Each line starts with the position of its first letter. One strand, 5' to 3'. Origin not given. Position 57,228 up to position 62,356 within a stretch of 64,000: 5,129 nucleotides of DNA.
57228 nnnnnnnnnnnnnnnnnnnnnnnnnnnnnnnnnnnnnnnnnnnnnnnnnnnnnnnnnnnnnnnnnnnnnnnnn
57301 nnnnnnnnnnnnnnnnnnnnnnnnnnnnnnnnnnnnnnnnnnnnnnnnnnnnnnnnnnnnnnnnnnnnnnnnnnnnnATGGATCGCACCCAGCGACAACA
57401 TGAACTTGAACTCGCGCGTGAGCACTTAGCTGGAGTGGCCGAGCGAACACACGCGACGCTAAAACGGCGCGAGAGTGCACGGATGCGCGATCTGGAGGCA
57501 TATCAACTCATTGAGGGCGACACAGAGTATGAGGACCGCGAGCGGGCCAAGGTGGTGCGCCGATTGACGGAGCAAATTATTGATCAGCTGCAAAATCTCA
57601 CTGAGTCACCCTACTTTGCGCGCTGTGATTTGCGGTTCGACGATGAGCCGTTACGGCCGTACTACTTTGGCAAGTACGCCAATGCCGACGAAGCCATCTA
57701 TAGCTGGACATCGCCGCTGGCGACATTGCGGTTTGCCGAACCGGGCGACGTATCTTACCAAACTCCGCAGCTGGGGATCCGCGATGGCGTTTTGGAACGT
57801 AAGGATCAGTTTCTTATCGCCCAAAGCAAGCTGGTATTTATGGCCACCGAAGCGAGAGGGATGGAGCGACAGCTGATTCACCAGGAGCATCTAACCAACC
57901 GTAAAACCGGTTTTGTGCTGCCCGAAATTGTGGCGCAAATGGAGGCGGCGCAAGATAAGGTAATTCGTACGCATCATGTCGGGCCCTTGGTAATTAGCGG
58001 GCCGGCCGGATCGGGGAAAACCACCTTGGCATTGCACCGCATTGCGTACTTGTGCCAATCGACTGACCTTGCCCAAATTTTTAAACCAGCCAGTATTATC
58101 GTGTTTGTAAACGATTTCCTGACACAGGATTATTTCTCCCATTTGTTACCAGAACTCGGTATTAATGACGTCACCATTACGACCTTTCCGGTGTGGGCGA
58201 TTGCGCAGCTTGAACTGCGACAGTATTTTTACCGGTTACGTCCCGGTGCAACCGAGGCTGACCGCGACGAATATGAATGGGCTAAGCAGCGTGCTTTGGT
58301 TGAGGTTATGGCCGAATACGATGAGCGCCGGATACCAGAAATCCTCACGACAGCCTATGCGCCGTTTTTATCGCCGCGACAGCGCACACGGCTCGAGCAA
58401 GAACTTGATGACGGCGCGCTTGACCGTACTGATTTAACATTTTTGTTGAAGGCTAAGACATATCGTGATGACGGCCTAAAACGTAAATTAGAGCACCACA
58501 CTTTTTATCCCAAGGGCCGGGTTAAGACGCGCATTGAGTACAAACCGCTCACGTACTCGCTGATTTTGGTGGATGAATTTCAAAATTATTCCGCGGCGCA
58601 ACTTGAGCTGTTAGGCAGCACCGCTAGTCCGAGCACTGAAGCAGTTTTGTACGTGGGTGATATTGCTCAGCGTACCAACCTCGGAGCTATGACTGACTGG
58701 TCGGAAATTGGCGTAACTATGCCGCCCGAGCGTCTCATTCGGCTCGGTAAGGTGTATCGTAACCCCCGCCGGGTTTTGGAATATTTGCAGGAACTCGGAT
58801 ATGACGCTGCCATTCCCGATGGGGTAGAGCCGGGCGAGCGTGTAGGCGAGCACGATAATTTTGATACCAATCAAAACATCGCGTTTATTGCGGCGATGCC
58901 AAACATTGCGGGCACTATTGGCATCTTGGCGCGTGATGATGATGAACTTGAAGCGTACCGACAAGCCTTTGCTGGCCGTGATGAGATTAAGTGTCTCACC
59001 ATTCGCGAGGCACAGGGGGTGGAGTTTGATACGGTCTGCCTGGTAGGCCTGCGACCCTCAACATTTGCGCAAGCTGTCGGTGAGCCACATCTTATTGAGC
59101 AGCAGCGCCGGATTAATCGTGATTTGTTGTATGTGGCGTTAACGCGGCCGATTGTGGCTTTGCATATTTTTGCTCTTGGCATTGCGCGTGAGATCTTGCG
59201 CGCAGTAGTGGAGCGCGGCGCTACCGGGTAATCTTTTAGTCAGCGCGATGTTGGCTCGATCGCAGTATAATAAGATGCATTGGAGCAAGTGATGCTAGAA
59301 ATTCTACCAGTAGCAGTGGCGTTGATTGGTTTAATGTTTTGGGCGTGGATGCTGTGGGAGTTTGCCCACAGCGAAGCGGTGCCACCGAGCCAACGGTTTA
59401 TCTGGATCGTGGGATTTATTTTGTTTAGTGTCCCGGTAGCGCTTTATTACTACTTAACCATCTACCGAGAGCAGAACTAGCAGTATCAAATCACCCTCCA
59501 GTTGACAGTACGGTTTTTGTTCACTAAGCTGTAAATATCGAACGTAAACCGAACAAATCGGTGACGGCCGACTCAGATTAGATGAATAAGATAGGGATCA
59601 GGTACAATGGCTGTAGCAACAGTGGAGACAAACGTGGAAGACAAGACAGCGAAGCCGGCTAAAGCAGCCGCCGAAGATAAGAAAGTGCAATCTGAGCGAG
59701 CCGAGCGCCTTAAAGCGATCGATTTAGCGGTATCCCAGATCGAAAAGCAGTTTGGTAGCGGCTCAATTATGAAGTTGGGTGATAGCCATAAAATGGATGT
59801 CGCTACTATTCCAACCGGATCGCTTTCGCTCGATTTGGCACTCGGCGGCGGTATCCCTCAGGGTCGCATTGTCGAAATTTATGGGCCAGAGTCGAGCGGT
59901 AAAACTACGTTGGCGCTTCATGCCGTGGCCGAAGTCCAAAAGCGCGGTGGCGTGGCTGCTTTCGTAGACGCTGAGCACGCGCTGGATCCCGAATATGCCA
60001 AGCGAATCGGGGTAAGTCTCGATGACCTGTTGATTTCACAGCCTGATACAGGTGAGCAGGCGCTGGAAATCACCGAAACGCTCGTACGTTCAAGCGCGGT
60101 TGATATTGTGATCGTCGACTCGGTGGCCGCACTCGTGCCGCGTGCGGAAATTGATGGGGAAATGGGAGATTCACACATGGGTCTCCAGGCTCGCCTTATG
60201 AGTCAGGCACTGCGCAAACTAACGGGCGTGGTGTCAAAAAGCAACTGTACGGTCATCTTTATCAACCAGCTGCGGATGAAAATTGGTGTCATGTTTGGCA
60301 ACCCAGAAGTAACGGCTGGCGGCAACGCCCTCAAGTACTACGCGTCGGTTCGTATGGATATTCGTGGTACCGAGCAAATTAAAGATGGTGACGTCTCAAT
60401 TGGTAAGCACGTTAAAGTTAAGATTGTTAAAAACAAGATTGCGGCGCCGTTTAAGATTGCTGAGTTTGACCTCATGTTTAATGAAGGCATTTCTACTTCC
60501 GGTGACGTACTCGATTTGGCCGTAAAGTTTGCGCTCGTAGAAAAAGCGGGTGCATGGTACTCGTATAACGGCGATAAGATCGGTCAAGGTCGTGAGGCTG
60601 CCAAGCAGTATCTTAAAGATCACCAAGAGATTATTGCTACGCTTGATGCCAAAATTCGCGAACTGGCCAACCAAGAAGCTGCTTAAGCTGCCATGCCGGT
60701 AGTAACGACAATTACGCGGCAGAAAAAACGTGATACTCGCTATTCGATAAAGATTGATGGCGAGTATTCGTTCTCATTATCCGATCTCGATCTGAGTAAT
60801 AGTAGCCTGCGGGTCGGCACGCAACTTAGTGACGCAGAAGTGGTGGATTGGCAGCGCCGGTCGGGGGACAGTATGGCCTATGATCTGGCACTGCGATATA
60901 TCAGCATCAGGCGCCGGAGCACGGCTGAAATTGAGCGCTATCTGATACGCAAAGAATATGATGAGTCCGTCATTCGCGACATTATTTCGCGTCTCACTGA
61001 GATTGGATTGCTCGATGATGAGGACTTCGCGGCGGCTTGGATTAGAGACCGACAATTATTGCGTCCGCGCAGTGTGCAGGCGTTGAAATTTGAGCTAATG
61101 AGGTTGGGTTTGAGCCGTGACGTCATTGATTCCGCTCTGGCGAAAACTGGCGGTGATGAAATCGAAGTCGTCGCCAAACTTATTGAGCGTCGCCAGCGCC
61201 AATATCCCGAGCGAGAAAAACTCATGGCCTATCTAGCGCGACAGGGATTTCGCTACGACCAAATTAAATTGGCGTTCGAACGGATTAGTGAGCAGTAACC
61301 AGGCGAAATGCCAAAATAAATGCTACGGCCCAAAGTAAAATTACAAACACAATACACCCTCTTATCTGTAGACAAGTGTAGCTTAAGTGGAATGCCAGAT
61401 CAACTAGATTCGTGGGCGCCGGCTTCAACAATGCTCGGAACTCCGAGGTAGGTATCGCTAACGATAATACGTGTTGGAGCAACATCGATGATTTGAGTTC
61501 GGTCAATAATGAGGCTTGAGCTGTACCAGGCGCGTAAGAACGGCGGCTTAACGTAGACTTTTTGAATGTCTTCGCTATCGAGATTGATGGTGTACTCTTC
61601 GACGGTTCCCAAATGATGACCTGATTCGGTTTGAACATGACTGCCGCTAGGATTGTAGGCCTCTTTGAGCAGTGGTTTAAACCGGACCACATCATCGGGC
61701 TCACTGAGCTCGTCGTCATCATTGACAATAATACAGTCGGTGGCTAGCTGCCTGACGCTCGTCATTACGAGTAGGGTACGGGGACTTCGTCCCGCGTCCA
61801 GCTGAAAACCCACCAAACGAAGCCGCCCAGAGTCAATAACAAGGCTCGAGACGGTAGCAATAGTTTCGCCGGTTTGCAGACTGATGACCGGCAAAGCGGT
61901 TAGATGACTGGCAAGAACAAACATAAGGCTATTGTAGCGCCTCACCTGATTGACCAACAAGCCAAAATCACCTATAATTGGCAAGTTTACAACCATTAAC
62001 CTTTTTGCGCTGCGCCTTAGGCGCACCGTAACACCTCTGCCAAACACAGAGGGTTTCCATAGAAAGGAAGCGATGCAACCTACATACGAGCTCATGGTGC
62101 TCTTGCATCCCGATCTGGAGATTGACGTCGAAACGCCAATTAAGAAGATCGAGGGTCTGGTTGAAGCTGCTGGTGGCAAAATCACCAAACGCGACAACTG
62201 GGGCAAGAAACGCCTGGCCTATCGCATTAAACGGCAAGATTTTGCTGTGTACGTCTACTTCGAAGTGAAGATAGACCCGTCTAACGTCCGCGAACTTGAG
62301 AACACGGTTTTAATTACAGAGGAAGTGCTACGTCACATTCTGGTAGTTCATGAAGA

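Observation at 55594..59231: Tightly coupled four-gene unit: YajQ nucleotide-binding protein, histidine phosphatase, small nucleotidyltransferase, HelD-like helicase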

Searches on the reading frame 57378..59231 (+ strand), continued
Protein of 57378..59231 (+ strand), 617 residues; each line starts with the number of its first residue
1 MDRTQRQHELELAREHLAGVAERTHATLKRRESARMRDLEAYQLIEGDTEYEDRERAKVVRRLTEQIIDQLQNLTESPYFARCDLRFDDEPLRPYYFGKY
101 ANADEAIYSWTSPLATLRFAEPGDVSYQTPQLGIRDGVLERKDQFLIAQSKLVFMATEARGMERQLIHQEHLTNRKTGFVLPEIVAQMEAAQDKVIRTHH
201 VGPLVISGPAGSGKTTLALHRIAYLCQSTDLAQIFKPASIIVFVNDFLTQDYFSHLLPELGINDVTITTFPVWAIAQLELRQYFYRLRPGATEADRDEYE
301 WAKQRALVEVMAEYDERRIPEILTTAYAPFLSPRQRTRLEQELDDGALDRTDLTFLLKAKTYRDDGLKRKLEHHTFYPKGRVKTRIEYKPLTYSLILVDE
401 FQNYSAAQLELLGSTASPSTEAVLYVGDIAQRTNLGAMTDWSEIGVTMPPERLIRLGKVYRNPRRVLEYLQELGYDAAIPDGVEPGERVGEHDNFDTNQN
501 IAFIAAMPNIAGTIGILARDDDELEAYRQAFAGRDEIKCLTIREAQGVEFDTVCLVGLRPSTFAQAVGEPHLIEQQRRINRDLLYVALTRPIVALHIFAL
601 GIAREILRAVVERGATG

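Call 22: find_encoding_contigs(protein=P0011, flank=8000, max_places=2)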
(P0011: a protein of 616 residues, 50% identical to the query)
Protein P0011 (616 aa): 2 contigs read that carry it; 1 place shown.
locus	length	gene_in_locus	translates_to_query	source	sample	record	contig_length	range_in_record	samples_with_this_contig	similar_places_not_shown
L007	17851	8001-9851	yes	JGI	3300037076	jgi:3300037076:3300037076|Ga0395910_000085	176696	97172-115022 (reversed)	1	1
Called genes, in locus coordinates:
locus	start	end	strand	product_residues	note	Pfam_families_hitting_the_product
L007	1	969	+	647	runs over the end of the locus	PF00753:Lactamase_B, PF23023:Anti-Pycsar_Apyc1 (faint), PF12706:Lactamase_B_2, PF22505:RNase_J_b_CASP, PF07521:RMMBL, PF17770:RNase_J_C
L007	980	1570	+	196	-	PF03848:TehB, PF05175:MTS (weak), PF13489:Methyltransf_23, PF13649:Methyltransf_25, PF08241:Methyltransf_11, PF08242:Methyltransf_12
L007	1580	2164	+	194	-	PF13302:Acetyltransf_3, PF00583:Acetyltransf_1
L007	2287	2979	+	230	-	PF13847:Methyltransf_31, PF08241:Methyltransf_11, PF08242:Methyltransf_12 (faint), PF13649:Methyltransf_25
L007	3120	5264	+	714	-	PF13491:FtsK_4TM, PF17854:FtsK_alpha, PF01580:FtsK_SpoIIIE, PF09397:FtsK_gamma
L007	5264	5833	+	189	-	-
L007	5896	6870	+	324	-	PF13413:HTH_25, PF09136:Glucodextran_B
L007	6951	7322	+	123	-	-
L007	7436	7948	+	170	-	PF04461:YajQ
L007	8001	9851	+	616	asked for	PF00580:UvrD-helicase, PF13245:AAA_19, PF13604:AAA_30 (faint), PF13361:UvrD_C (weak), PF01443:Viral_helicase1 (weak), PF13538:UvrD_C_2 (faint)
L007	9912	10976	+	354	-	PF00154:RecA_N, PF06745:ATPase (weak), PF08423:Rad51, PF13481:AAA_25 (faint), PF27531:MT3502_N, PF02283:CobU (faint), PF21096:RecA_C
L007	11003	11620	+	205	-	PF27462:RecX_N, PF21982:RecX_HTH1, PF02631:RecX_HTH2, PF21981:RecX_HTH3 (weak)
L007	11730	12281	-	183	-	PF05239:PRC (faint)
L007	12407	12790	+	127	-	PF01250:Ribosomal_S6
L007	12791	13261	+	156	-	PF00436:SSB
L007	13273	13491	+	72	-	PF01084:Ribosomal_S18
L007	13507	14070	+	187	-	PF08207:EFP_N, PF01132:EFP, PF09285:Elong-fact-P_C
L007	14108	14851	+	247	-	PF01479:S4, PF01728:FtsJ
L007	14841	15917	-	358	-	PF01926:MMR_HSR1, PF02421:FeoB_N, PF06071:YchF-GTPase_C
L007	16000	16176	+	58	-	-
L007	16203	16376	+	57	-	-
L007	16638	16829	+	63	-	-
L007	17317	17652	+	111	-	-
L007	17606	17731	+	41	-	-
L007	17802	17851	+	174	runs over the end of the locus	-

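Call 35: find_related_loci(query=A3, collection=genome_contigs, flank=6000)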
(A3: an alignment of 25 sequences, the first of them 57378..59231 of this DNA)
Query A3 (617 aa) in genome_contigs; peptide patterns used: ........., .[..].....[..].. (x = any residue, [..] = any of these).
600 stretches matched a pattern (row limit reached: there are more); 21 encode a relative of the query (tblastn E <= 1e-3); 21 distinct loci.
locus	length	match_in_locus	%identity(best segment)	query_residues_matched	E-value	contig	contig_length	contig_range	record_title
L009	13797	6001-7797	43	10-609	4e-147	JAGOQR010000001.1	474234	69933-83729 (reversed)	MAG: Candidatus Magasanikiibacteriota bacterium isolate Gw_Bodden_bin_243 Gw_Bodden_16_length_474234_cov_13.975457, whol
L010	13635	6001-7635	42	68-613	4e-140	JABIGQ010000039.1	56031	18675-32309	MAG: Candidatus Magasanikbacteria bacterium isolate SI053_bin48 k141_799117, whole genome shotgun sequence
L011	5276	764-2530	43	10-599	1e-140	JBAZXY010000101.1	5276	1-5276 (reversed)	MAG: Parcubacteria group bacterium isolate SO_2017_GW1_67 NODE_59986_length_5276_cov_2.833366_OW334_2017, whole genome s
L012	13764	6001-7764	44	6-598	3e-135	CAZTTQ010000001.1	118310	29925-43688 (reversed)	MAG TPA_asm: uncultured Gammaproteobacteria bacterium isolate SRP278252_co2_124 genome assembly, contig: NODE_208_length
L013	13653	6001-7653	42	56-611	3e-135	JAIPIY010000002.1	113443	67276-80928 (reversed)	MAG: Candidatus Paceibacterota bacterium isolate Tobar13m-G46 Tobar13m-C230, whole genome shotgun sequence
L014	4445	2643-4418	40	1-599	2e-135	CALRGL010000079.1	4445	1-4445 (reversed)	MAG: Candidatus Uhrbacteria bacterium RIFOXYB12_FULL_58_10 isolate ZH-bin-156 genome assembly, contig: ZH-15May19-c64074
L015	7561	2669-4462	40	1-599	9e-129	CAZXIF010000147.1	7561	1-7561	MAG TPA_asm: uncultured Gammaproteobacteria bacterium isolate binchicken_co203_499 genome assembly, contig: k141_3128412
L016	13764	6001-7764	40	30-597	2e-128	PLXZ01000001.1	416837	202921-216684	MAG: Candidatus Taylorbacteria bacterium isolate palsa_1337 73.20120700_P3D.324_contig_6219, whole genome shotgun sequen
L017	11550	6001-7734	40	15-606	3e-126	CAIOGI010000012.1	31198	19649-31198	MAG: Candidatus Taylorbacteria bacterium isolate Loclat_bin-01970 genome assembly, contig: bin-01970:12/13, whole genome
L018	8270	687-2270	43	56-599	7e-126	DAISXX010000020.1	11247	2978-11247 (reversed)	MAG TPA_asm: Patescibacteria group bacterium isolate CTOTU9708 NODE_574_length_11247_cov_6.036276, whole genome shotgun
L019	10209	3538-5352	38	1-606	7e-126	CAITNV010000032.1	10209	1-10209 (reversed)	MAG: Candidatus Taylorbacteria bacterium isolate Umea_bin-01178 genome assembly, contig: bin-01178:32/62, whole genome s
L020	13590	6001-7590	41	69-597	8e-124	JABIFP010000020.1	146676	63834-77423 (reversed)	MAG: Candidatus Magasanikbacteria bacterium isolate SI053_bin23 k141_312170, whole genome shotgun sequence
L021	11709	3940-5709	41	5-597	2e-123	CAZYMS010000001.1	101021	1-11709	MAG TPA_asm: uncultured Candidatus Saccharibacteria bacterium isolate SRP296810_co1_257 genome assembly, contig: NODE_18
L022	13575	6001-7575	41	66-599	5e-120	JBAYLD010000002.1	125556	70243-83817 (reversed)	MAG: Candidatus Paceibacterota bacterium isolate SO_2016_GW1_95 scaffold00320_OW334_2016, whole genome shotgun sequence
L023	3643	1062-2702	39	56-599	1e-117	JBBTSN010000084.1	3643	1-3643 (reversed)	MAG: Patescibacteria group bacterium isolate H41-bin180_1 H41_bin180_1_000000000084, whole genome shotgun sequence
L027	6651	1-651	49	384-599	6e-60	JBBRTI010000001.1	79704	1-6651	MAG: Candidatus Saccharimonadia bacterium isolate La2_metabat2.203 La2_metabat2.203_K_79833L79704_cov_16.2523, whole gen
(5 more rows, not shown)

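Call 56: predict_structure(alignment_id=A3)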
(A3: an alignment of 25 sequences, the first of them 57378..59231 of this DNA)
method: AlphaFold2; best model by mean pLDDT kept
length: 617 residues; sequences in the alignment: 25
mean_pLDDT: 86.1   pTM: 0.71
mean pLDDT of the five models: 86.1, 83.7, 81.9, 81.3, 81.0
residues with pLDDT >= 90: 290; 70-90: 280; 50-70: 37; < 50: 10
segments of 3 or more residues with pLDDT < 50: 172-181
pLDDT, mean of each block of 10 residues (from residue 1): 84 93 92 88 84 84 85 83 91 90 86 81 88 89 80 80 73 39 59 75 88 80 75 86 86 73 86 94 89 85 92 93 96 94 95 96 92 85 90 96 94 94 92 87 90 78 89 86 84 94 84 87 93 91 81 93 78 89 89 91 93 80
secondary structure, 60 per line:
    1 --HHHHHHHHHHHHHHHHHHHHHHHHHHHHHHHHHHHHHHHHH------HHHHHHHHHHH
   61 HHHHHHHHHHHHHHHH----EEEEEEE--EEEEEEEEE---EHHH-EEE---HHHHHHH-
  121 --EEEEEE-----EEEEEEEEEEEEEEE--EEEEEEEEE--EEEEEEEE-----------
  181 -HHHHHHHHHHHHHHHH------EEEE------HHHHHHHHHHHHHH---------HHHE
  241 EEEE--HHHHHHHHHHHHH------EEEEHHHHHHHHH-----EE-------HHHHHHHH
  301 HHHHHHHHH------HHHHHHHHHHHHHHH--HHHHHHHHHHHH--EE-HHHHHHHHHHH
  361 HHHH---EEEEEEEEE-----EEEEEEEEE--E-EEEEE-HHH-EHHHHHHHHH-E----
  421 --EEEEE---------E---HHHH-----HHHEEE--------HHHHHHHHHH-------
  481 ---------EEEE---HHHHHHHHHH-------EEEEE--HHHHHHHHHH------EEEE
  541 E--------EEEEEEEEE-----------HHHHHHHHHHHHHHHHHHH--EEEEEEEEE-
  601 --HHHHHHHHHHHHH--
elements in order: H3-43 H50-76 E81-87 E90-98 E107-109 H113-119 E123-128 E134-148 E151-159 E162-169 H182-197 E204-207 H214-227 E240-244 H247-259 E266-269 H270-278 H293-309 H316-330 H333-344 H350-364 E368-376 E382-390 E395-399 H406-414 E423-427 H441-444 E453-455 H464-473 E490-493 H497-506 E514-518 H521-530 E537-541 E550-558 H570-588 E591-599 H603-615
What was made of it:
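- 57378..59231 (+): HelD-like SF1 ATPase (617 aa). It has an N-terminal antiparallel coiled coil (residues 3-76, acidic tip), a beta domain carrying S109-W110-T-S-P, Walker A at 208-215, a helical insertion at about 270-392 (short clamp arm), DEFQN at 399-403 and a 2A domain. This is a backbone gene of the clade. AF2 pLDDT 86 (call 56).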

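Call 60: fold_search(model_id=the predicted structure, library=pdb)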
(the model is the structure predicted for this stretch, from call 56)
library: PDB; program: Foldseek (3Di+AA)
matches with E <= 10: 975; with E <= 0.001: 89
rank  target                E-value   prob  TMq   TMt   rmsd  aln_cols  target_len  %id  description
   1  8q3i_H                9.7e-24  1.00  0.49  0.45  15.2       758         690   18  Mycobacterium smegmatis RNA polymerase in complex with HelD, SigA and RbpA in State I (released 2024-08-14)
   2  6wvk_H                1.3e-23  1.00  0.60  0.50  11.5       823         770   15  Cryo-EM structure of Bacillus subtilis RNA Polymerase in complex with HelD (released 2020-11-18)
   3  8qn8_H                1.6e-22  1.00  0.49  0.44  15.4       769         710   18  Mycobacterium smegmatis RNA polymerase in complex with HelD, SigA and RbpA in State II (released 2024-10-02)
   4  6yys_H                7.2e-22  1.00  0.48  0.44  15.3       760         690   18  Structure of Mycobacterium smegmatis HelD protein in complex with RNA polymerase core - State II, primary channel enga (released 2020-11-04)
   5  8qu6_H                1.2e-21  1.00  0.48  0.43  16.0       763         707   18  Mycobacterium smegnatis RNA polymerase transcription initiation complex with SigmaA, RbpA, HelD and an upstream-fork p (released 2024-10-02)
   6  6yxu_H                4.8e-21  1.00  0.51  0.46  13.4       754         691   18  Structure of Mycobacterium smegmatis HelD protein in complex with RNA polymerase core - State I, primary channel engag (released 2020-11-04)
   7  6zca_H                4.3e-20  1.00  0.59  0.49  13.3       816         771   16  Structure of the B. subtilis RNA POLYMERASE in complex with HelD (monomer) (released 2020-10-14)
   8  4c2u_A                7.9e-13  1.00  0.42  0.40  10.5       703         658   14  Crystal structure of Deinococcus radiodurans UvrD in complex with DNA, Form 1 (released 2013-10-30)
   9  4c2t_C                1.6e-12  1.00  0.42  0.40  10.8       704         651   14  Crystal structure of full length Deinococcus radiodurans UvrD in complex with DNA (released 2013-10-30)
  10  4c30_F                1.7e-12  1.00  0.42  0.41   9.8       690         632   14  Crystal structure of Deinococcus radiodurans UvrD in complex with DNA, form 2 (released 2013-10-30)
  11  4c2t_D                2.1e-12  1.00  0.42  0.41  10.8       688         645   14  Crystal structure of full length Deinococcus radiodurans UvrD in complex with DNA (released 2013-10-30)
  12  4c2t_B                2.4e-12  1.00  0.40  0.39  10.9       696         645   14  Crystal structure of full length Deinococcus radiodurans UvrD in complex with DNA (released 2013-10-30)
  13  1pjr                  3.2e-12  1.00  0.39  0.39  11.2       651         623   14  STRUCTURE OF DNA HELICASE (released 1997-12-03)
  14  2is4_B                5.8e-12  1.00  0.43  0.42   8.5       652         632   13  Crystal structure of UvrD-DNA-ADPNP ternary complex (released 2007-01-09)
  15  4c30_D                8.9e-12  1.00  0.41  0.40  10.0       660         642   15  Crystal structure of Deinococcus radiodurans UvrD in complex with DNA, form 2 (released 2013-10-30)
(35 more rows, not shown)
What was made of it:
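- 57378..59231 (+): The Foldseek top 7 are all HelD (1e-23 to 4e-20), against UvrD at 8e-13 (call 60).
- HelD structures beat UvrD/PcrA by 10 orders of magnitude in E-value (call 60).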

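Call 64: search_protein_families(library=pfam, proteins=[L005:7046-7789:+, L007:6951-7322:+], max_evalue=0.01)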
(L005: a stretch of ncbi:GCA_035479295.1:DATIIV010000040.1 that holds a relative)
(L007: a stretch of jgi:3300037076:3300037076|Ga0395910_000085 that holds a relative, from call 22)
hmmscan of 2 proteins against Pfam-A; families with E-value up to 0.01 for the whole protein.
L005:7046-7789:+ (247 aa): 1 family
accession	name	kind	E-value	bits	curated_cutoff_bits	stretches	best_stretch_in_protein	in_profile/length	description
PF13328.12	HD_4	-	0.00025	21.2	27.2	1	53-104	5-53/156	HD domain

L007:6951-7322:+ (123 aa): 0 families

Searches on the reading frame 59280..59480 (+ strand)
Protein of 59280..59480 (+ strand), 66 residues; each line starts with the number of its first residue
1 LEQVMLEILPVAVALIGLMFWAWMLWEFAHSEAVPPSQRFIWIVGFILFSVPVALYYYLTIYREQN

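Call 8: search_protein_families(library=pfam, proteins=[window:59280-59480:+], max_evalue=0.1)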
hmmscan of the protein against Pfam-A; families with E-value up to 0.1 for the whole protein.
window:59280-59480:+ (66 aa): 0 families

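Call 9: search_protein_families(library=ncbifam, proteins=[window:59280-59480:+], max_evalue=0.1)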
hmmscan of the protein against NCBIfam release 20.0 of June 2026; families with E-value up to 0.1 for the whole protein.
window:59280-59480:+ (66 aa): 0 families

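Call 74: search_protein_families(library=phrogs, proteins=[window:59280-59480:+], max_evalue=0.01)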
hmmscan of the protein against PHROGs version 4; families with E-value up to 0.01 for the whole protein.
window:59280-59480:+ (66 aa): 0 families
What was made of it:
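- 59280..59480 (+): 66-aa ORF with two hydrophobic stretches (my reading of the translation; no topology prediction was run) in the enlarged helD-recA spacer. It is specific to this genome and may or may not be expressed. No family hit (calls 8, 9, 74).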

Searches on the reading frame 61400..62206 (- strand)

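Call 81: search_protein_families(library=pfam, proteins=[window:61400-62206:-], max_evalue=0.01)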
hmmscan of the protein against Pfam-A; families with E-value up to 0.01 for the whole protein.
window:61400-62206:- (268 aa): 1 family
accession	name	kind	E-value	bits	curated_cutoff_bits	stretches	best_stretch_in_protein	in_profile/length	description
PF05239.21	PRC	-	5.7e-08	33.1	21.2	1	98-166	5-76/78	PRC-barrel domain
